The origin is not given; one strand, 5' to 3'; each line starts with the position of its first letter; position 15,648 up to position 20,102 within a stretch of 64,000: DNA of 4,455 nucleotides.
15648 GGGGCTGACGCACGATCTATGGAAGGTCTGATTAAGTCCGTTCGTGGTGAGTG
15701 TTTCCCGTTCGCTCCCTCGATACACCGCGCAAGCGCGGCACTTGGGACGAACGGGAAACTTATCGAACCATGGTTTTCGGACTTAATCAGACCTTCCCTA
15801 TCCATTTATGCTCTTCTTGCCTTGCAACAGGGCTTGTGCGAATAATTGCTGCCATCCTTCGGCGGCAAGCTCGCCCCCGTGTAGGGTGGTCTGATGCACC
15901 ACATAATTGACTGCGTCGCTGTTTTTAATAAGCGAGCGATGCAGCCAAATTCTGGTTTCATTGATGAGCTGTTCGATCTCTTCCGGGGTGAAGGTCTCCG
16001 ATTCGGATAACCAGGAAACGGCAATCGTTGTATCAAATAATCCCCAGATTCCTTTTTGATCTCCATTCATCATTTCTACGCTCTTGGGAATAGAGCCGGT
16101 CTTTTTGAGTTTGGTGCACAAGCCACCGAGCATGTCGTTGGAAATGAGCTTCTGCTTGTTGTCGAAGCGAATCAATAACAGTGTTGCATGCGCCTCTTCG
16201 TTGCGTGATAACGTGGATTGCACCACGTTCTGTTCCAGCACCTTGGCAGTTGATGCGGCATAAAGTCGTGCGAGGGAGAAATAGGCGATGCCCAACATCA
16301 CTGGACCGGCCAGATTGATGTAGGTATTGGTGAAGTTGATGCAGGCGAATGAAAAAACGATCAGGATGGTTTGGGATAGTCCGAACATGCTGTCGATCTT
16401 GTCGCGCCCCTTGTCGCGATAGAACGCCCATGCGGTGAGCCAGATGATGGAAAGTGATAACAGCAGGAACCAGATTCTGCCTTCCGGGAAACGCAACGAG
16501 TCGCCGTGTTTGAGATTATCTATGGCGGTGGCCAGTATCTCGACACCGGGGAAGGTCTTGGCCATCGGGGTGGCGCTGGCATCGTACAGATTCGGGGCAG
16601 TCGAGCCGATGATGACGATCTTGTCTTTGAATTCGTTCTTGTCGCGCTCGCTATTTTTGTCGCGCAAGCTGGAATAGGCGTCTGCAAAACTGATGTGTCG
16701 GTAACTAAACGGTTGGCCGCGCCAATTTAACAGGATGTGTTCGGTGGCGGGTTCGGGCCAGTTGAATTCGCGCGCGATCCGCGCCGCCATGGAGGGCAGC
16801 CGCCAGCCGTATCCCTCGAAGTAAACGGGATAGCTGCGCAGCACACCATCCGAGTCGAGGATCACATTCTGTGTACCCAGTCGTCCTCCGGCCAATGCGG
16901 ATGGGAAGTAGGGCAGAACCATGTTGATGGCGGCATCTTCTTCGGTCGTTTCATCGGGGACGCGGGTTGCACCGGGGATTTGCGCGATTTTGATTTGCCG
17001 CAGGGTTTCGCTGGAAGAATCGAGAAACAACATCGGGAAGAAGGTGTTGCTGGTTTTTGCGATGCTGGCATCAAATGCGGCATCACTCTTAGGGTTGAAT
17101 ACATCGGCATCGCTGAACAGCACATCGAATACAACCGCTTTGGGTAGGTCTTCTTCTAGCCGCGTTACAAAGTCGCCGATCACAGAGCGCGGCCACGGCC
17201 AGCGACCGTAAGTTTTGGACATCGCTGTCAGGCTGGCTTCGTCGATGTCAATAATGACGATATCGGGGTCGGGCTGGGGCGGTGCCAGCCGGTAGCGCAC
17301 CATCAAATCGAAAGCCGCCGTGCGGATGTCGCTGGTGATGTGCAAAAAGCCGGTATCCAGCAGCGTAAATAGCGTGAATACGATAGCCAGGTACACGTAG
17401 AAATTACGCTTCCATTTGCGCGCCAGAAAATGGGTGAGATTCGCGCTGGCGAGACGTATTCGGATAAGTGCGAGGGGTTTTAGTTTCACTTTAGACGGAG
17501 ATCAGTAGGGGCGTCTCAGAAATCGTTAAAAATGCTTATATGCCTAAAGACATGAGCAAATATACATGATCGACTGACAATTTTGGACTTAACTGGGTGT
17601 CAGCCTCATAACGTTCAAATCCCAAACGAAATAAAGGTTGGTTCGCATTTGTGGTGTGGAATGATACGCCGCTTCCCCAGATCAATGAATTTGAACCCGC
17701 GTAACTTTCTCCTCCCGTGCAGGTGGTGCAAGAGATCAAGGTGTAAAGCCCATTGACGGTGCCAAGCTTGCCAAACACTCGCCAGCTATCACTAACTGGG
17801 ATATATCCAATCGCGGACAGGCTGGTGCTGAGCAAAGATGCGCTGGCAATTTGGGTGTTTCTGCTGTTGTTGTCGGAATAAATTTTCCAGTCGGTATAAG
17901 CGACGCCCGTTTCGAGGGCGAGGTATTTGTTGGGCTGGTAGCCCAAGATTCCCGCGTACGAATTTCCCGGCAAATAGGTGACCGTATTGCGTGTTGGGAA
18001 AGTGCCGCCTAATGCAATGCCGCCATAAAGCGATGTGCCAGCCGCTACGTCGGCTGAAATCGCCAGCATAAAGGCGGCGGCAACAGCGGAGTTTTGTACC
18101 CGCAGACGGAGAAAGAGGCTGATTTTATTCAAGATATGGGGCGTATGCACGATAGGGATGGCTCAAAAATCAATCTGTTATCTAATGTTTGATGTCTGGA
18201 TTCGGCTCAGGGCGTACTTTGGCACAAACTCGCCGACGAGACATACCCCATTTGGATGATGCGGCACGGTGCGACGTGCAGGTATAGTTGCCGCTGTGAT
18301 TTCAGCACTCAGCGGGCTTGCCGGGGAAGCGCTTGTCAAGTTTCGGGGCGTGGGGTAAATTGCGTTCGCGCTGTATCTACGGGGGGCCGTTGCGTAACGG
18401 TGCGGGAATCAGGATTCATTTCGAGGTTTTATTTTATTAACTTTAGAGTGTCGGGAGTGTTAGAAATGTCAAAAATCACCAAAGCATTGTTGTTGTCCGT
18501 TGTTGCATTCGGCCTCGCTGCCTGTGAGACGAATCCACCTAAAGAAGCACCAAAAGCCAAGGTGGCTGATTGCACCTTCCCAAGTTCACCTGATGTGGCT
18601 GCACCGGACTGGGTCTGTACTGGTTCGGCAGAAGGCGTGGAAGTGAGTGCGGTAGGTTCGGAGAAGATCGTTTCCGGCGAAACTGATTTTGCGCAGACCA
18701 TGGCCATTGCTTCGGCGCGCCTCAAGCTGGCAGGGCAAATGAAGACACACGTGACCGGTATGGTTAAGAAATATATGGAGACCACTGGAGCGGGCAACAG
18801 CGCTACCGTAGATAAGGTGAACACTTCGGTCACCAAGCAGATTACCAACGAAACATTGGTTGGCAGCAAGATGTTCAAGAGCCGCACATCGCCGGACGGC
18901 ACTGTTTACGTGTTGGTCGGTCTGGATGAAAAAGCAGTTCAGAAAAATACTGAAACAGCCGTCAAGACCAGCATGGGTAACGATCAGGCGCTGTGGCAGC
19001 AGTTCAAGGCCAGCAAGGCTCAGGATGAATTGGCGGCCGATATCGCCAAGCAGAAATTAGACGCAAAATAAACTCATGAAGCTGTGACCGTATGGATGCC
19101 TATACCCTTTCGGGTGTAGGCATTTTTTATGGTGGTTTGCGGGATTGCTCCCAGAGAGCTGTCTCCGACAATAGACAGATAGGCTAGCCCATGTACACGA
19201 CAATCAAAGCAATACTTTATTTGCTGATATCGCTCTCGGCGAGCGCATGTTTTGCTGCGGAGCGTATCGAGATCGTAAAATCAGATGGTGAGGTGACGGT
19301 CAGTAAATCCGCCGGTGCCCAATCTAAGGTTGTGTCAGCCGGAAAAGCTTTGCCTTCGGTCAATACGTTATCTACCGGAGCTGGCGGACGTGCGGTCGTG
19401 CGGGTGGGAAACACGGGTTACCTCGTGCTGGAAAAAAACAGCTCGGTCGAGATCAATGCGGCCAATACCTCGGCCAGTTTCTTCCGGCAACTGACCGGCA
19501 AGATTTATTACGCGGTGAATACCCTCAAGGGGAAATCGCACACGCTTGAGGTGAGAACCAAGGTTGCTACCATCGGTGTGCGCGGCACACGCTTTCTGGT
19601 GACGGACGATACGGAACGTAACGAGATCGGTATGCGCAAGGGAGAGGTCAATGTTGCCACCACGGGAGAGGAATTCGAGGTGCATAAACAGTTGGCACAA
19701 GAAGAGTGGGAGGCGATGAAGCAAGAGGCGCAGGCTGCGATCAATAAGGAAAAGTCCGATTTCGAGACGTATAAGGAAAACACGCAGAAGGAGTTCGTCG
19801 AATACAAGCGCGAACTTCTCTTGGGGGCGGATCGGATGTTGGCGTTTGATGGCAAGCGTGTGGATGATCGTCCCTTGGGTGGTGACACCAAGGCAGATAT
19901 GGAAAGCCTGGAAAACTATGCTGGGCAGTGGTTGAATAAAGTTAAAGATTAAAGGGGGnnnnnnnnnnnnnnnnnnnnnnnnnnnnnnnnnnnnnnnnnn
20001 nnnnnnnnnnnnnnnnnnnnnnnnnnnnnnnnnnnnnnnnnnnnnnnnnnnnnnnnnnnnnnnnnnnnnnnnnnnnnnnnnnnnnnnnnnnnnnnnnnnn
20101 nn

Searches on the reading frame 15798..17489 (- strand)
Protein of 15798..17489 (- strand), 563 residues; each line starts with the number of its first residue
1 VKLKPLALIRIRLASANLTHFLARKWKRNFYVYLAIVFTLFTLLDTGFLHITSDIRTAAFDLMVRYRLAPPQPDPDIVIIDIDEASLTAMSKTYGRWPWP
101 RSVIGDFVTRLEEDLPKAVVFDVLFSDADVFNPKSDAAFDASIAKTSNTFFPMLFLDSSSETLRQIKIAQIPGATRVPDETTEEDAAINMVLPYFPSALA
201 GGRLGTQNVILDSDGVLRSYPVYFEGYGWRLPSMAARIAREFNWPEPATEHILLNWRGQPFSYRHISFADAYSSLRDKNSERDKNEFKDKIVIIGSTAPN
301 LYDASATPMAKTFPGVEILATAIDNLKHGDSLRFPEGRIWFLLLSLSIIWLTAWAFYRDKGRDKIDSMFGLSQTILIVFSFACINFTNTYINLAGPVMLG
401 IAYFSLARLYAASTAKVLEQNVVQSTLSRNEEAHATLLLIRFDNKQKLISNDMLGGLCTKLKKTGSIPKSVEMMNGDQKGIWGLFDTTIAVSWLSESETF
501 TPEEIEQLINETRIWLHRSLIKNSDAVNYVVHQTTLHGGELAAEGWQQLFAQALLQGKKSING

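Call 22: search_protein_families(library=pfam, proteins=[window:15798-17489:-], max_evalue=0.001)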
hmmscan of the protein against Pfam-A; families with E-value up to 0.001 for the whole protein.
window:15798-17489:- (563 aa): 1 family
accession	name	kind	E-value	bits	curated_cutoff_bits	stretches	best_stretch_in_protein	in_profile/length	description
PF05226.16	CHASE2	-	6.1e-53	180.5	26.3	1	40-356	6-253/257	CHASE2 domain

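Call 46: search_protein_families(library=padloc, proteins=[window:15798-17489:-], max_evalue=0.01)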
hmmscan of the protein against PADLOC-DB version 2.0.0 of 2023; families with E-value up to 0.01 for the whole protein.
window:15798-17489:- (563 aa): 0 families

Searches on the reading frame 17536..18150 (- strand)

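Call 7: search_protein_families(library=pfam, proteins=[window:17536-18150:-], max_evalue=0.01)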
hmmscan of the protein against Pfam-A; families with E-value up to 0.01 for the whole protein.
window:17536-18150:- (204 aa): 2 families
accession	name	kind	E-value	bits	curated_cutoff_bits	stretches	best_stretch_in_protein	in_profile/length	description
PF13505.12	OMP_b-brl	-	2.6e-06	28.2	28.7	1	24-137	2-111/175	Outer membrane protein beta-barrel domain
PF01389.23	OmpA_membrane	-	2.6e-06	27.8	21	1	67-168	39-138/180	OmpA-like transmembrane domain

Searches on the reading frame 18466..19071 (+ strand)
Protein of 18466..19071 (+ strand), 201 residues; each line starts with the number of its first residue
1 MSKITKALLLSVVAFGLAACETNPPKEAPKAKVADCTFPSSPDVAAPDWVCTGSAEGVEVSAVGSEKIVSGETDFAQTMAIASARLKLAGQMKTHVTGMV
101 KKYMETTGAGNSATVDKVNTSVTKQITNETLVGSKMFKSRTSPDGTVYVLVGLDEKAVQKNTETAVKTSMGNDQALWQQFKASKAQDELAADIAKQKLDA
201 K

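Call 7: search_protein_families(library=pfam, proteins=[window:18466-19071:+], max_evalue=0.01)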
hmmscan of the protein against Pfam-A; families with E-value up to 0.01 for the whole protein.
window:18466-19071:+ (201 aa): 1 family
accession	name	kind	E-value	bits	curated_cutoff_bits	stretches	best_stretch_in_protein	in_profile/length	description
PF02169.21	LPP20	-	1.3e-06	29.2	25.9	1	47-154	1-97/97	LPP20 lipoprotein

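Call 8: search_protein_families(library=ncbifam, proteins=[window:18466-19071:+], max_evalue=0.01)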
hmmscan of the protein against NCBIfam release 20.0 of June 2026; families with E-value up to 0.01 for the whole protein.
window:18466-19071:+ (201 aa): 0 families

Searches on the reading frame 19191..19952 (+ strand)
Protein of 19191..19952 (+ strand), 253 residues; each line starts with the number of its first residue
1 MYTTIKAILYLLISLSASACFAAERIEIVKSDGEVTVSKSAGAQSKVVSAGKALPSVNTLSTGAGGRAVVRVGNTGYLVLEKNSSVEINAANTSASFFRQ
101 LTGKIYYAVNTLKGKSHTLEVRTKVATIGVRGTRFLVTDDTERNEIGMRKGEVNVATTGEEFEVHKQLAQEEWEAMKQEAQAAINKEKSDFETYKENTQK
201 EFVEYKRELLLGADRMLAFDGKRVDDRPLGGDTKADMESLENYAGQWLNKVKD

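Call 7: search_protein_families(library=pfam, proteins=[window:19191-19952:+], max_evalue=0.01)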
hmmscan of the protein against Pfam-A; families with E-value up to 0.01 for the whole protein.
window:19191-19952:+ (253 aa): 1 family
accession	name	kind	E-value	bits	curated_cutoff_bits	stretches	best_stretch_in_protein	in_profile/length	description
PF04773.18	FecR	-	1.2e-12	48.6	24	1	59-153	2-96/97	FecR protein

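Call 8: search_protein_families(library=ncbifam, proteins=[window:19191-19952:+], max_evalue=0.01)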
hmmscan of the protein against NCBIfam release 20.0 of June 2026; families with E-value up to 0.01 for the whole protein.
window:19191-19952:+ (253 aa): 3 families
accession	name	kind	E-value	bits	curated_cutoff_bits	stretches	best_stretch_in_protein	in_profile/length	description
NF047849.1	Lsa33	exception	1.1e-08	34.6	420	1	28-158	32-167/310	surface adhesin Lsa33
NF033165.1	lipo_LipL45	exception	0.00012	21.3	350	1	29-176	43-191/391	lipoprotein LipL45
NF033682.1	retention_LapA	subfamily_domain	0.0025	18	50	1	30-96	8-73/145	retention module-containing protein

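Call 46: search_protein_families(library=padloc, proteins=[window:19191-19952:+], max_evalue=0.01)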
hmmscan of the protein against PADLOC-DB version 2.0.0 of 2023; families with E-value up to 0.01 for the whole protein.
window:19191-19952:+ (253 aa): 0 families
